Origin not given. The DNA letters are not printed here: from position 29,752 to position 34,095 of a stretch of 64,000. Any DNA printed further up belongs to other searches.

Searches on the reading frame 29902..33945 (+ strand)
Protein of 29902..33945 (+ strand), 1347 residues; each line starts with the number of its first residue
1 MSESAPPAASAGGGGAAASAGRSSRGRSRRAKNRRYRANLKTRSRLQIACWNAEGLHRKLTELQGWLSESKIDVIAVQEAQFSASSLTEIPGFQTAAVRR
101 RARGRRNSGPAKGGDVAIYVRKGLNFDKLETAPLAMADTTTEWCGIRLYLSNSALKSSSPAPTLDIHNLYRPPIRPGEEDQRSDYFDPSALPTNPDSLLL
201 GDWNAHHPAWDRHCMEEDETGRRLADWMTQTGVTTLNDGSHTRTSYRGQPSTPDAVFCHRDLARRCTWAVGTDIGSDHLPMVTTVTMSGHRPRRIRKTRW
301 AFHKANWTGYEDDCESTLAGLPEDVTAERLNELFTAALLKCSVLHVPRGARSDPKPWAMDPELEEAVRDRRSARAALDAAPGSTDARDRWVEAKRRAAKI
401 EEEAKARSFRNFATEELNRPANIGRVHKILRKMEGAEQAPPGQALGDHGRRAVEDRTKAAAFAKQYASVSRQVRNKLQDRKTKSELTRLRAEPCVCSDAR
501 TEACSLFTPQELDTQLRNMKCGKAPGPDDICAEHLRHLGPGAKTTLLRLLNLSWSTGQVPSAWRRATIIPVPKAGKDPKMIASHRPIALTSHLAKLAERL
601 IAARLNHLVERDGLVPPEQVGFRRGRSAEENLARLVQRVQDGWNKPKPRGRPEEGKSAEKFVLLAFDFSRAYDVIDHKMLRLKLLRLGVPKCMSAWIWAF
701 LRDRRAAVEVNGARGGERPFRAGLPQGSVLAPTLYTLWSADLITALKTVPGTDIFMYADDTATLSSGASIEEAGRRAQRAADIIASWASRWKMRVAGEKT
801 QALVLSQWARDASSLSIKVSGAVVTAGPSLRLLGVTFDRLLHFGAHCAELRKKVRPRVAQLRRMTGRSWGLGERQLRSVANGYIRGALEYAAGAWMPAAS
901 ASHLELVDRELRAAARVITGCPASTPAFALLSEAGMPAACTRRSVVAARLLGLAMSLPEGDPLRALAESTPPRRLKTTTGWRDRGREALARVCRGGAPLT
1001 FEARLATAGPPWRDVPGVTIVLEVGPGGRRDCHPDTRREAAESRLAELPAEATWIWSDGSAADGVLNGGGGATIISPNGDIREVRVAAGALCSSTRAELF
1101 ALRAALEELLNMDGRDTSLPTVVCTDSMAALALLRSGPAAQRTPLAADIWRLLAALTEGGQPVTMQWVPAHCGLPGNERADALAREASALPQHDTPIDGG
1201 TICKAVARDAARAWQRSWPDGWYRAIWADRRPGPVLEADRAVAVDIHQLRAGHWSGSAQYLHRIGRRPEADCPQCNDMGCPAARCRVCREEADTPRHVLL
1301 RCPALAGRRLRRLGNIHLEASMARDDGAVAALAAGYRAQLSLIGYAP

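Call 43: search_protein_families(library=pfam, proteins=[window:29902-33945:+], max_evalue=0.001)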
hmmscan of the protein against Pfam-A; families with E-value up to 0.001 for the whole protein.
window:29902-33945:+ (1347 aa): 4 families
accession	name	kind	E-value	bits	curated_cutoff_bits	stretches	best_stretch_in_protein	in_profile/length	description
PF00078.32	RVT_1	-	7.1e-29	101.4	29.6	1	572-820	2-194/205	Reverse transcriptase (RNA-dependent DNA polymerase)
PF14529.12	Exo_endo_phos_2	-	1.7e-16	60.6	27.4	1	165-281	2-116/117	Endonuclease-reverse transcriptase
PF00075.30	RNase_H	-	4.5e-14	53.2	25.8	1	1052-1188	3-140/141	RNase H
PF03372.29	Exo_endo_phos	-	9.7e-14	52.1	24.5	1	51-278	3-225/225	Endonuclease/Exonuclease/phosphatase family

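Call 44: find_encoding_contigs(protein=window:29902-33945:+, flank=3000, max_places=5)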
Protein window:29902-33945:+ (1347 aa): no gene with exactly this product is on record in the collection.
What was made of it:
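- Tried and rejected: An exact look-up of an intact LINE ORF found nothing on record (call 44).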
